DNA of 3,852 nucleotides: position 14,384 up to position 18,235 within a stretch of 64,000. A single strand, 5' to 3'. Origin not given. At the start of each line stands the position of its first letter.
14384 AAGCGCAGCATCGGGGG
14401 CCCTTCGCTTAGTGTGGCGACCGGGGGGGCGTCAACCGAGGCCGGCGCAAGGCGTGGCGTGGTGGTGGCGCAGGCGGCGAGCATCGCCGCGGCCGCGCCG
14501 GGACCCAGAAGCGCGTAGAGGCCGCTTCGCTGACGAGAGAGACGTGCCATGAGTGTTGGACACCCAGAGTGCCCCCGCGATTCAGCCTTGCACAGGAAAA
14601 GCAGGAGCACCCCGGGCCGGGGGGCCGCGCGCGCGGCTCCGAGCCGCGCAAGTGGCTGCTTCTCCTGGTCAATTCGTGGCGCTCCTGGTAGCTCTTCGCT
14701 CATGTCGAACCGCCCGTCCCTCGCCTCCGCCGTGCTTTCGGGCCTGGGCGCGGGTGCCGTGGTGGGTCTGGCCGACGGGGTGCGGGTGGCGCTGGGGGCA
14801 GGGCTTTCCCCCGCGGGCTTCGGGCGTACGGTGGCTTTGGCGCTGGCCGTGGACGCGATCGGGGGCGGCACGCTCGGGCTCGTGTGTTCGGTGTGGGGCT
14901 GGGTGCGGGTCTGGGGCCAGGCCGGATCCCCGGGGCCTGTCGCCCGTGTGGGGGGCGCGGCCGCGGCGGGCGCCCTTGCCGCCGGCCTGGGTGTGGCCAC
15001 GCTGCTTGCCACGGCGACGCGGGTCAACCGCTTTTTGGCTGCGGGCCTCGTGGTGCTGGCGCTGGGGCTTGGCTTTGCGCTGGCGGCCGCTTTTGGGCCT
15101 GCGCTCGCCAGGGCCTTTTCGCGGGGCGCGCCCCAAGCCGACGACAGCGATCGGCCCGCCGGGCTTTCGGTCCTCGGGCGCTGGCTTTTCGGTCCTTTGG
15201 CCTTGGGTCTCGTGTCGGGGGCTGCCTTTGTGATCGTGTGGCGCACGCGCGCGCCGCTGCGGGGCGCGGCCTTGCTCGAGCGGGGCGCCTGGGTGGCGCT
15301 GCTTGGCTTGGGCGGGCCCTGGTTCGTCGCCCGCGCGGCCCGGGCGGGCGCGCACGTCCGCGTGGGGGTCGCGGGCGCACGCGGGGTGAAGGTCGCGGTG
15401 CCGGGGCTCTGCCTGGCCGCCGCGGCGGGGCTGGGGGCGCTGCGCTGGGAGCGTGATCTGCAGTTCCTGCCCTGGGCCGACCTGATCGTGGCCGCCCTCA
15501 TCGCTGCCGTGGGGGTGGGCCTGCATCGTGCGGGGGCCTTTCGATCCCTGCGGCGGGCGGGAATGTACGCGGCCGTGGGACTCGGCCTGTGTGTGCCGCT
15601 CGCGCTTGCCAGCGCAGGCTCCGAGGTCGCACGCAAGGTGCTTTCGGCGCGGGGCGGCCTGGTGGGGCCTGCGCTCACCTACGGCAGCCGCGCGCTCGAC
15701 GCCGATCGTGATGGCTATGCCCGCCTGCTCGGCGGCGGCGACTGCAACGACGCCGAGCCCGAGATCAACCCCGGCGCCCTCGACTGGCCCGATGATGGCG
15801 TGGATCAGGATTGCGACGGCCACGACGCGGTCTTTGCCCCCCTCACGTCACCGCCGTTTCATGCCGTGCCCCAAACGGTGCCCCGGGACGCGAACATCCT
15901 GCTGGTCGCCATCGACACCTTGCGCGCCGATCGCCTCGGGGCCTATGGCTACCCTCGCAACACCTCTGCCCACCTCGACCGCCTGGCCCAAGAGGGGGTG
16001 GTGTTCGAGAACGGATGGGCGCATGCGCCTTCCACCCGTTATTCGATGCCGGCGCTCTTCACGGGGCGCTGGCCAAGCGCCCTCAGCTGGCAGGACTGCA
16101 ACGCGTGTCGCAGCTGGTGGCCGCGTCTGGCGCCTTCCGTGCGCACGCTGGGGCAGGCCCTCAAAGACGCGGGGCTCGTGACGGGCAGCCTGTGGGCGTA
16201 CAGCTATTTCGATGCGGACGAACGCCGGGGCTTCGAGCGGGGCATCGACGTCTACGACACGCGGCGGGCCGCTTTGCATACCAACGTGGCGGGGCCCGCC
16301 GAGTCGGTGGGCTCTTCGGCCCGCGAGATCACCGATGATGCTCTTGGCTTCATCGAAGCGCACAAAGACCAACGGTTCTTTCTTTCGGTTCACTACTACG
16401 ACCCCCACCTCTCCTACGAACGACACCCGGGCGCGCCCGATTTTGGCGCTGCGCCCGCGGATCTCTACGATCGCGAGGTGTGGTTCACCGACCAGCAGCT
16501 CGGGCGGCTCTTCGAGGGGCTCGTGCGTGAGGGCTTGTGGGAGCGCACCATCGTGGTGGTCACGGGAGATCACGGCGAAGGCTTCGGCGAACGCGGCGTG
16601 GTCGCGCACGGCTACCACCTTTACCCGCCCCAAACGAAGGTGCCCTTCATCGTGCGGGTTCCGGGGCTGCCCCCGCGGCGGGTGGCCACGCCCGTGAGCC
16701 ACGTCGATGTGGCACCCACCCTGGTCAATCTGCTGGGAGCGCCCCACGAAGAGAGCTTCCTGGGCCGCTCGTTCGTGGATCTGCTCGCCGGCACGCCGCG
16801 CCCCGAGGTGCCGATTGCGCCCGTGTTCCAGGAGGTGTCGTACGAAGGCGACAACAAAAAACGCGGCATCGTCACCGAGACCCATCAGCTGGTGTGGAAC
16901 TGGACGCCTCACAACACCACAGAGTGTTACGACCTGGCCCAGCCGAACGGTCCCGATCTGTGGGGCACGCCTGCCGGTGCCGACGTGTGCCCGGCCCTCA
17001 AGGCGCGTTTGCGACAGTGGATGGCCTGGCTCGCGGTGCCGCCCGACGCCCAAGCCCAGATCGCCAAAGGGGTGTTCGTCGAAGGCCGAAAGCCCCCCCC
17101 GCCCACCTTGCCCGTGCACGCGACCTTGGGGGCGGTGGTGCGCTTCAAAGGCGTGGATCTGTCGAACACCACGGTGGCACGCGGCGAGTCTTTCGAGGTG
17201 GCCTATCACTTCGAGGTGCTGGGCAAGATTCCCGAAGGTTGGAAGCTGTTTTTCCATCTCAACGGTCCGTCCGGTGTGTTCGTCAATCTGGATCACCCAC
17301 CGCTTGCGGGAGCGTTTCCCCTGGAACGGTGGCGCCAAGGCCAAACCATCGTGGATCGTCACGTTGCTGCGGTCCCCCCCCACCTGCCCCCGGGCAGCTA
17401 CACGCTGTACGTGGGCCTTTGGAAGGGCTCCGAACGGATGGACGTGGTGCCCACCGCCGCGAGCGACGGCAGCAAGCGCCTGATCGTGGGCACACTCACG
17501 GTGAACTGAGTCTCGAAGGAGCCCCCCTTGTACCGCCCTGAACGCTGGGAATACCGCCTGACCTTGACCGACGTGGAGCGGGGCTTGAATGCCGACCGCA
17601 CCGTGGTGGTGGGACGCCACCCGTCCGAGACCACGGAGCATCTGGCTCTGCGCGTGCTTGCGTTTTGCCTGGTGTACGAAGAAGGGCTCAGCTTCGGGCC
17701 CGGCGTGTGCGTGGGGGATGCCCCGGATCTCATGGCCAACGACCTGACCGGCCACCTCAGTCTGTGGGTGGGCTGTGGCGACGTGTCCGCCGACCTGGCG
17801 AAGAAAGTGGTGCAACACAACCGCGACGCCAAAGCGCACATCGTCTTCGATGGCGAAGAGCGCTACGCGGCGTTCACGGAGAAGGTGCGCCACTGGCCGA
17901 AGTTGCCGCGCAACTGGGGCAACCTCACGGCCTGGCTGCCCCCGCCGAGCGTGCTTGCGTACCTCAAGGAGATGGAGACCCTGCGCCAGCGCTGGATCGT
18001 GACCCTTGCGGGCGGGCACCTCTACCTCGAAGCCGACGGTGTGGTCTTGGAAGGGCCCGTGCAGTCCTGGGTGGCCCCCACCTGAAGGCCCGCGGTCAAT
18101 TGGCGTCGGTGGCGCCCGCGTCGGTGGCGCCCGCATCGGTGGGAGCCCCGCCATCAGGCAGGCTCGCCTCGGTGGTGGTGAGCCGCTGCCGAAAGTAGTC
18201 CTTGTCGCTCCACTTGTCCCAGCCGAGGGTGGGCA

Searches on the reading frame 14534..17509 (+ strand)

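Call 23: search_protein_families(library=pfam, proteins=[window:14534-17509:+], max_evalue=0.0001)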
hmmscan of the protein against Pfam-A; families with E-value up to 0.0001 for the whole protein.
window:14534-17509:+ (991 aa): 4 families
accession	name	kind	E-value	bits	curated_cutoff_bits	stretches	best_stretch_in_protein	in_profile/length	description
PF00884.28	Sulfatase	-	7.5e-51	173.7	25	1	454-735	2-300/301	Sulfatase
PF16347.10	SGSH_C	-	1.5e-07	32.1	29.3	1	696-828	11-150/154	N-sulphoglucosamine sulphohydrolase, C-terminal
PF01663.27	Phosphodiest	-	2.9e-07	30.9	23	1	456-681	2-220/342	Type I phosphodiesterase / nucleotide pyrophosphatase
PF11617.13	Cu-binding_MopE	-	4.6e-07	30.4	27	1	403-430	1-27/30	Putative metal-binding motif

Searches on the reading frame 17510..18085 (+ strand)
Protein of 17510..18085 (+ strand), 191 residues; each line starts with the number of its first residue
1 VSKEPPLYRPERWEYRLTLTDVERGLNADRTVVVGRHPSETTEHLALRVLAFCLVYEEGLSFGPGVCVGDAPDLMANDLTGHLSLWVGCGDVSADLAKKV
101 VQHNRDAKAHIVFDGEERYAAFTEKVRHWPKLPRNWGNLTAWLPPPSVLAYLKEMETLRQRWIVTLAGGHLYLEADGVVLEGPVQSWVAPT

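Call 24: search_protein_families(library=pfam, proteins=[window:17510-18085:+], max_evalue=0.0001)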
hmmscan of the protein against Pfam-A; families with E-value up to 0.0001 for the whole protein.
window:17510-18085:+ (191 aa): 1 family
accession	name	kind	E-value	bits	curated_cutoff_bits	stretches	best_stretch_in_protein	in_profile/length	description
PF07152.18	YaeQ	-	3.1e-28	99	25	1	13-178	8-167/173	YaeQ protein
